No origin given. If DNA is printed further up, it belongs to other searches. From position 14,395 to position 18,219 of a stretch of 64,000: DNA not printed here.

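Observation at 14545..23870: Compact helicase-nuclease / DUF1156 methyltransferase / DUF499 ATPase cassette: candidate anti-phage defence system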

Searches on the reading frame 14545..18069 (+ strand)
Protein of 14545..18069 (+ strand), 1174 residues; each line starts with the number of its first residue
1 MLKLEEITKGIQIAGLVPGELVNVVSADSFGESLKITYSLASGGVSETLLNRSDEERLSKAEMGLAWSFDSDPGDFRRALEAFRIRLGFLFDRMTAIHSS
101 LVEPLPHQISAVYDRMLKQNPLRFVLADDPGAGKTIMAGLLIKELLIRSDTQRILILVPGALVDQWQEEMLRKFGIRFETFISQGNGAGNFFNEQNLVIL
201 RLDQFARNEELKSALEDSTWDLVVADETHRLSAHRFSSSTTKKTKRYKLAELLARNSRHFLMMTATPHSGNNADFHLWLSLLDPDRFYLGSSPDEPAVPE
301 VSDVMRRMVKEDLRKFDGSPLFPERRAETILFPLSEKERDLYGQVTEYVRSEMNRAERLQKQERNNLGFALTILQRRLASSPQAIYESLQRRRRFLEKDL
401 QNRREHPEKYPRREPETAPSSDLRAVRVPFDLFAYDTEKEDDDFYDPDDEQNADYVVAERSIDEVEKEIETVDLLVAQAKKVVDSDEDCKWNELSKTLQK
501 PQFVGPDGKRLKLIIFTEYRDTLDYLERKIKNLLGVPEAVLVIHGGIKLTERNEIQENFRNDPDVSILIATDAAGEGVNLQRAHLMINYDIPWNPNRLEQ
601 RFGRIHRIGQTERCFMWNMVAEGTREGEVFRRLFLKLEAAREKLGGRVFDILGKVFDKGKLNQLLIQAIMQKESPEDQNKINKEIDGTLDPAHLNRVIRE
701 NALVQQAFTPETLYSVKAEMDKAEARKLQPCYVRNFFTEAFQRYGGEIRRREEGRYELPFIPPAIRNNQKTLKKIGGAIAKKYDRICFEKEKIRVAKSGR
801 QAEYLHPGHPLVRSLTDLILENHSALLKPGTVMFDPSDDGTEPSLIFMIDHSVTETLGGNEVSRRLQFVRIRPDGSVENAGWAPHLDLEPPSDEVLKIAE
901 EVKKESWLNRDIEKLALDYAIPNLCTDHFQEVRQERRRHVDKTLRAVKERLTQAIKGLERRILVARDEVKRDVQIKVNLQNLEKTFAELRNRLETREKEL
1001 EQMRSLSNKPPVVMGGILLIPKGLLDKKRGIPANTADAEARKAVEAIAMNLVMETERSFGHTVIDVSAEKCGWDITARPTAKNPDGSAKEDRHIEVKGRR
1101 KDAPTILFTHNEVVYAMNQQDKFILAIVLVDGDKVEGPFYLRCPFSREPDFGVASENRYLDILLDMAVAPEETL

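Call 6: search_protein_families(library=pfam, proteins=[window:14545-18069:+], max_evalue=0.01)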
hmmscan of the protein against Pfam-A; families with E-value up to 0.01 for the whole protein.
window:14545-18069:+ (1174 aa): 9 families
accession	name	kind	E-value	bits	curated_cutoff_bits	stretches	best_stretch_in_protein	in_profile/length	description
PF00271.37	Helicase_C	-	3.1e-24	85.8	23.5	1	511-609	16-110/110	Helicase conserved C-terminal domain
PF13020.12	NOV_C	-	1.1e-19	70.8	22.1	1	1044-1135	1-86/91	Protein NO VEIN, C-terminal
PF00176.29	SNF2-rel_dom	-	2.7e-17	63.2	24.9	1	119-287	14-183/290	SNF2-related domain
PF04851.21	ResIII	-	2.1e-15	57.4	22.5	1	103-268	3-163/164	Type III restriction enzyme, res subunit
PF00270.35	DEAD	-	2.9e-08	34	26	1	124-268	17-161/167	DEAD/DEAH box helicase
PF09848.15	SLFN-g3_helicase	-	3.5e-05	23.7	24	1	129-255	9-113/354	Schlafen group 3, DNA/RNA helicase domain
PF16203.11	ERCC3_RAD25_C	-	0.00082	19.2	27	1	541-626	83-174/248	ERCC3/RAD25/XPB C-terminal helicase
PF07652.20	Flavi_DEAD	-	0.0011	19.4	21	1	125-270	8-139/148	Flavivirus DEAD domain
PF22590.2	Cas3-like_C_2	-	0.0014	19.3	27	0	530-608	22-104/106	CRISPR-associated nuclease/helicase Cas3, C-terminal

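Call 7: search_protein_families(library=padloc, proteins=[window:14545-18069:+], max_evalue=0.001)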
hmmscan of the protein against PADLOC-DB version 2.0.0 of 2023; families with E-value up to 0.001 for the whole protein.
window:14545-18069:+ (1174 aa): 54 families (the best 25 are shown)
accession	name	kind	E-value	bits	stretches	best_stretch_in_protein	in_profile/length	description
PDLC00659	HmaA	-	0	1566.5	1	1-1173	1-1175/1176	SNF2 helicase / DEAD-box helicase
PDLC02620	DrmD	-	1.7e-118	395.1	1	91-706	87-677/1060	DrmD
PDLC02621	DrmD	-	8.7e-99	330.1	1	115-1000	132-1006/1040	DrmD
PDLC02500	BrxHI|BrxHII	-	1.9e-96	322.6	1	96-760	84-715/933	BrxHI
PDLC02504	BrxHI|BrxHII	-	6.4e-94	313.7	1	82-770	88-739/971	BrxHII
PDLC02572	DrmA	-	2e-69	232.6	1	122-623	136-637/1043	DrmA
PDLC02632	DrmD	-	4.1e-61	205.3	2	219-626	254-643/662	DrmD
PDLC02623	DrmD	-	2.8e-54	182.3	3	327-815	403-829/1040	DrmD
PDLC02633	DrmD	-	1e-52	177.2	1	117-612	138-632/839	DrmD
PDLC02619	DrmD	-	6.3e-49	164.9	2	97-533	26-436/872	DrmD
PDLC02840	DpdE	-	5.2e-45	152.1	2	94-289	150-324/1091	DpdE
PDLC02624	DrmD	-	1e-44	151.1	1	141-625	1-483/652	DrmD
PDLC02843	DpdE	-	1.1e-44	150.6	2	94-287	149-317/1091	DpdE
PDLC02634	DrmD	-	1.1e-43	147.2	2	103-398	91-386/900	DrmD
PDLC02846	DpdE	-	1.3e-33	114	2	94-289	153-344/1034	DpdE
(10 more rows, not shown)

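Call 33: find_homologous_proteins(query=window:14545-18069:+, max_evalue=1e-20)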
Query window:14545-18069:+ (1174 aa): 8000 proteins with E <= 1e-20 among 8000 candidates; the best 120 are listed.
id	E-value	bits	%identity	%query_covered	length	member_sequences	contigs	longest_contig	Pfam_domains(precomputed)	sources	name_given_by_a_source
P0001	0.0e+0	2645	100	100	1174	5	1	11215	PF00270.36,PF00176.30,PF13020.13,PF00271.38,PF09848.16,PF04851.22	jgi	jgi:superfamily II DNA or RNA helicase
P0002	0.0e+0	1656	64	100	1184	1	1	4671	PF00270.36,PF00176.30,PF13020.13,PF16203.12,PF00271.38,PF04851.22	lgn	-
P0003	0.0e+0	1412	56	100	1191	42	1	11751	PF00270.36,PF00176.30,PF13020.13,PF00271.38,PF09848.16,PF04851.22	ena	-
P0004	0.0e+0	1370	55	100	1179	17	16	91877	PF00270.36,PF00176.30,PF13020.13,PF00271.38,PF04851.22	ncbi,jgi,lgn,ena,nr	ncbi:MAG: DUF3883 domain-containing protein [Lentisphaerae bacterium]|nr:DUF3883 domain-containing p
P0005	0.0e+0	1369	54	100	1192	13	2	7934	PF00270.36,PF00176.30,PF13020.13,PF00271.38,PF04851.22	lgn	-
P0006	0.0e+0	1355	55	100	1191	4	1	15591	PF00270.36,PF00176.30,PF13020.13,PF00271.38,PF04851.22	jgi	-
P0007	0.0e+0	1353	55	100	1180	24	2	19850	PF00270.36,PF00176.30,PF13020.13,PF00271.38,PF04851.22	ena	-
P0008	0.0e+0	1342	54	100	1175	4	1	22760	PF00270.36,PF00176.30,PF13020.13,PF00271.38,PF04851.22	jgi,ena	-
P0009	0.0e+0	1340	53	100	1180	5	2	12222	PF00270.36,PF00176.30,PF13020.13,PF00271.38,PF04851.22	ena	-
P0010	0.0e+0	1332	53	100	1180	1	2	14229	PF00270.36,PF00176.30,PF13020.13,PF00271.38,PF04851.22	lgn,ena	-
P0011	0.0e+0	1329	54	100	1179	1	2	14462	PF00270.36,PF00176.30,PF13020.13,PF00271.38,PF04851.22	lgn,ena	-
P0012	0.0e+0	1327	54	100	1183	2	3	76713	PF00270.36,PF00176.30,PF13020.13,PF00271.38,PF04851.22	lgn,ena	-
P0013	0.0e+0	1326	54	100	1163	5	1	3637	PF00270.36,PF00176.30,PF13020.13,PF00271.38,PF04851.22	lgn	-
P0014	0.0e+0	1322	53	100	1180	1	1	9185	PF00270.36,PF00176.30,PF13020.13,PF00271.38,PF04851.22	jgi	-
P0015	0.0e+0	1320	54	100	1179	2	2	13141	PF00270.36,PF00176.30,PF13020.13,PF00271.38,PF04851.22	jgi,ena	-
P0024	0.0e+0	1312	53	100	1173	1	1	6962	PF00270.36,PF00176.30,PF13020.13,PF00271.38,PF04851.22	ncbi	-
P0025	0.0e+0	1311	52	100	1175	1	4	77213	PF00270.36,PF00176.30,PF13020.13,PF00271.38,PF04851.22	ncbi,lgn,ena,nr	ncbi:MAG: DEAD/DEAH box helicase family protein [Victivallales bacterium]|nr:DEAD/DEAH box helicase 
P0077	0.0e+0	1283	53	100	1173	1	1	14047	PF00270.36,PF00176.30,PF13020.13,PF00271.38,PF04851.22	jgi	jgi:superfamily II DNA or RNA helicase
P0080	0.0e+0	1283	52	100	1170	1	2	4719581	PF00270.36,PF00176.30,PF13020.13,PF00271.38,PF04851.22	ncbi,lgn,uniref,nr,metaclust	ncbi:helicase domain protein [Magnetococcus marinus MC-1]|uniref:Helicase domain protein n=1 Tax=Mag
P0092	0.0e+0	1279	52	100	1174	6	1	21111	PF00270.36,PF00176.30,PF13020.13,PF00271.38,PF04851.22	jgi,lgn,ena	-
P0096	0.0e+0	1278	53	100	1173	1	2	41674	PF00270.36,PF00176.30,PF13020.13,PF00271.38,PF04851.22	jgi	jgi:superfamily II DNA or RNA helicase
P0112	0.0e+0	1276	53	100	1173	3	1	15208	PF00270.36,PF00176.30,PF13020.13,PF00271.38,PF04851.22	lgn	-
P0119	0.0e+0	1274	52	100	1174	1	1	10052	PF00270.36,PF00176.30,PF13020.13,PF00271.38,PF04851.22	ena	-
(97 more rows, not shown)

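Call 40: find_related_loci(query=A1, collection=genome_contigs, flank=10000)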
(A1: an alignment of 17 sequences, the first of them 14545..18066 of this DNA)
Query A1 (1174 aa) in genome_contigs; peptide patterns used: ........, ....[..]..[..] (x = any residue, [..] = any of these).
600 stretches matched a pattern (row limit reached: there are more); 568 encode a relative of the query (tblastn E <= 1e-3); the best 80 are kept; 80 distinct loci.
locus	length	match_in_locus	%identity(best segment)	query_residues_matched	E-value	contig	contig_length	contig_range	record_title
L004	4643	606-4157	51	1-1174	0e+0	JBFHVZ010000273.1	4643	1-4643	MAG: Pseudomonadales bacterium isolate Mix_sand09.2021.07.G.9 k141_1736543_length_4643_cov_7.0000, whole genome shotgun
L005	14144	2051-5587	52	1-1174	0e+0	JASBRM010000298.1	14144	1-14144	MAG: Neptuniibacter sp. isolate BWSM_103 k141_2434657, whole genome shotgun sequence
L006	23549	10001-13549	51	1-1174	0e+0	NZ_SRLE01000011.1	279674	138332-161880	Mangrovimicrobium sediminis strain SAOS 164 SAOS_164_contig_11, whole genome shotgun sequence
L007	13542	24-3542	51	1-1169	0e+0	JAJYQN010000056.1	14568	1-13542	MAG: Proteobacteria bacterium isolate DS4.bin33 NODE_4801_length_14568_cov_3.646216, whole genome shotgun sequence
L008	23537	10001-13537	50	1-1174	0e+0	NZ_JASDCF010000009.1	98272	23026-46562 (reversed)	Psychrobacter sp. APC 3426 18499_42_NODE_9, whole genome shotgun sequence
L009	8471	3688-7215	50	2-1170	0e+0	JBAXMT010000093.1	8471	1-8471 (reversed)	MAG: Methylococcaceae bacterium isolate ELA460 MAG460_93, whole genome shotgun sequence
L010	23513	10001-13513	51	1-1167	0e+0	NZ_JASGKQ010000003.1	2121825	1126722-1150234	MAG: Roseateles sp. isolate 5N600 JMF-2111-06-0005.ont.bin.600_2, whole genome shotgun sequence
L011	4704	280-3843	50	1-1174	0e+0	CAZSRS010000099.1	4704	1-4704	MAG TPA_asm: uncultured Desulfovibrionaceae bacterium isolate binchicken_co168_97 genome assembly, contig: NODE_25882_le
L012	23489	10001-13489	50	2-1167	0e+0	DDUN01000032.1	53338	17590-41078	MAG TPA_asm: Candidatus Omnitrophica bacterium UBA2337 UBA2337_contig_1855, whole genome shotgun sequence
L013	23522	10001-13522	50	1-1164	0e+0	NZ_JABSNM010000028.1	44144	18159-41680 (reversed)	Sphaerotilus uruguayifluvii strain C29 Ga0416762_28, whole genome shotgun sequence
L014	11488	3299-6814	51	1-1167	0e+0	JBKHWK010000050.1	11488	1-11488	MAG: Gammaproteobacteria bacterium isolate B_bin_40_strict NODE_50_length_11488_cov_10.693278, whole genome shotgun sequ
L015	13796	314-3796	50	1-1167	0e+0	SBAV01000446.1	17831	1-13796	MAG: Methylobacter tundripaludum isolate Bin_16_1 Ba_contig31118, whole genome shotgun sequence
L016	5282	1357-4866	49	1-1174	0e+0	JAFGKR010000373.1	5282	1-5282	MAG: Bacteroidetes bacterium isolate Zod_Metabat.348 k87_13876248, whole genome shotgun sequence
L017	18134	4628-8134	50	1-1170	0e+0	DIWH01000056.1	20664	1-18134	MAG TPA_asm: bacterium UBP9_UBA6111 isolate UBA6111 UBA6111_contig_13844, whole genome shotgun sequence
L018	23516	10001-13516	50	1-1167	0e+0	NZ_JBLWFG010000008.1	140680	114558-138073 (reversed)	Thauera sp. WH-2 8, whole genome shotgun sequence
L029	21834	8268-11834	47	1-1174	0e+0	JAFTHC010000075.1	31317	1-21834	MAG: Kiritimatiellae bacterium isolate RGIG3813 Roe_deer_Abomasum.Co__c202543, whole genome shotgun sequence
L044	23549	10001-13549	51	1-1174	0e+0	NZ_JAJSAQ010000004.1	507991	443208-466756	Microbulbifer guangxiensis strain L3 NODE_4_length_507991_cov_308.142211, whole genome shotgun sequence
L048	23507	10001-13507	45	1-1174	0e+0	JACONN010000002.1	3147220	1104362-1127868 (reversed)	MAG: Hormoscilla sp. GM7CHS1pb tig00001523, whole genome shotgun sequence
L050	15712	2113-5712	45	1-1174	0e+0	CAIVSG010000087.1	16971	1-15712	MAG: uncultured Chlorobiaceae bacterium isolate A14_bin-2382 genome assembly, contig: bin-2382:087/286, whole genome sho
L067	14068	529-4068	45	2-1173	0e+0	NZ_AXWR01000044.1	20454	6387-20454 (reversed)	Meiothermus taiwanensis DSM 14542 H572DRAFT_scaffold00041.41_C, whole genome shotgun sequence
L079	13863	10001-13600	45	1-1174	0e+0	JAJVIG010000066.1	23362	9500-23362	MAG: Pseudomonadales bacterium isolate Bin_69 c_000000005009, whole genome shotgun sequence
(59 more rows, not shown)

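Call 42: search_solved_structures(query=window:14545-18066:+, max_evalue=0.001)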
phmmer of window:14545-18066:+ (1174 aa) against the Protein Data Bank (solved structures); distinct sequences matched with E-value up to 0.001: 165 (the best 60 are shown).
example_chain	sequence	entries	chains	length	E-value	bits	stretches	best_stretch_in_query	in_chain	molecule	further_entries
8so8_A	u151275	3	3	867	4.1e-38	134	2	102-288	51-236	RNA polymerase-associated protein RapA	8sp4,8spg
6bog_A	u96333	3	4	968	6e-38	133.5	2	102-288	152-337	RNA polymerase-associated protein RapA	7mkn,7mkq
7m8e_F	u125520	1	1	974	6.1e-38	133.4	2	102-288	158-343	RNA polymerase-associated protein RapA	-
4s20_K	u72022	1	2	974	6.4e-38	133.4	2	102-288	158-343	RNA polymerase-associated protein RapA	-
8t0l_F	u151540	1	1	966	3.9e-37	130.8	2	102-288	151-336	RNA polymerase-associated protein RapA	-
1z63_A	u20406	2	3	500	3e-18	68.2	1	512-637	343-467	Helicase of the snf2/rad54 family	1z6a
6hts_G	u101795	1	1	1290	1.8e-16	62.3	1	515-649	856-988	Chromatin-remodeling ATPase INO80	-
9ge5_G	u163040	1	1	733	2.5e-16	61.9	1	515-640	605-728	Chromatin-remodeling ATPase INO80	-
7zi4_G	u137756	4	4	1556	2.9e-16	61.6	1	515-649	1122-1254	Chromatin-remodeling ATPase INO80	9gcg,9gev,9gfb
9z04_A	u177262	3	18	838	1.3e-15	59.5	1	543-638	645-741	Lymphoid-specific helicase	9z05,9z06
6gej_M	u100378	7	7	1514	1.6e-15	59.2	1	508-698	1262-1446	Helicase SWR1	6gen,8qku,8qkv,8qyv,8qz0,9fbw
9b1d_A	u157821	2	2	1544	1.7e-15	59.1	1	508-698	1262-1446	Helicase SWR1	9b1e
5jxr_A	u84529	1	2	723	2.9e-15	58.4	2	566-638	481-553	Chromatin-remodeling complex ATPase-like protein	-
7ux9_P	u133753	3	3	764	4.5e-15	57.7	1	511-675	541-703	ATP-dependent DNA helicase DDM1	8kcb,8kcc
8wh5_K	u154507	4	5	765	4.5e-15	57.7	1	511-675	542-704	ATP-dependent DNA helicase DDM1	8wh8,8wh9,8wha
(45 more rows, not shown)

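Call 45: search_protein_families(library=ncbifam, proteins=[window:14545-18066:+], max_evalue=0.001)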
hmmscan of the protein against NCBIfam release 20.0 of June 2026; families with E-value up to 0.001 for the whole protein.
window:14545-18066:+ (1174 aa): 30 families (the best 25 are shown)
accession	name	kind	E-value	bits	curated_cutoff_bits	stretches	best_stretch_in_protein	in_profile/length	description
NF038317.1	DISARM_DrmD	equivalog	1.4e-114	384.5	610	1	73-1002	75-992/1021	DISARM system SNF2-like helicase DrmD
NF041062.1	DpdE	equivalog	1.6e-58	198.5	500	2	94-289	144-319/1048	protein DpdE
NF003426.0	PRK04914.1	equivalog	6.5e-52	176.9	576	2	97-288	147-337/959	RNA polymerase-associated protein RapA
NF042964.1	phospholipD_antiphage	equivalog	1.4e-51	175.8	1100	2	362-654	590-835/895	phospholipase D-like domain-containing anti-phage protein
NF038318.1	DISARM_DrmD_b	equivalog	4.5e-49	167.3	950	2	97-545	23-445/868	DISARM system SNF2-like helicase DrmD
NF058637.1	helic_SCO1167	equivalog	1.7e-24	86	1200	2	513-640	782-906/932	SCO1167/SCO6262 family helicase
NF053675.1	pilus_reg_Snf2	equivalog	2.1e-21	75.8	1100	2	512-629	879-993/1029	pilus expression-regulating Snf2 family helicase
NF041790.1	anti-phage_ZorD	equivalog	9.9e-15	53.5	1500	1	509-616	922-1032/1035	type I Zorya anti-phage system protein ZorD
NF010337.0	PRK13766.1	equivalog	4.7e-12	44.8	610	1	486-630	345-487/781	Hef nuclease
NF008394.0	PRK11192.1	equivalog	1.9e-10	40.2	507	1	512-610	249-343/441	ATP-dependent RNA helicase SrmB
NF053631.1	RNA_helic_CshA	equivalog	4e-10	39.1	646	1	540-613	264-336/434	degradosome RNA helicase CshA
NF008744.0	PRK11776.1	equivalog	1.6e-09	36.9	524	1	532-613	261-341/460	ATP-dependent RNA helicase DbpA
NF045503.1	repair_heli_XPB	equivalog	3.1e-09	35.9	610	0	130-248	212-330/548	DNA repair helicase XPB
TIGR04095.1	dnd_restrict_1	equivalog_domain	1.2e-08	34.4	600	1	106-260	11-172/451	DNA phosphorothioation system restriction enzyme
TIGR01389.1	recQ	equivalog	2.3e-08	33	640.2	1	514-616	228-326/591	DNA helicase RecQ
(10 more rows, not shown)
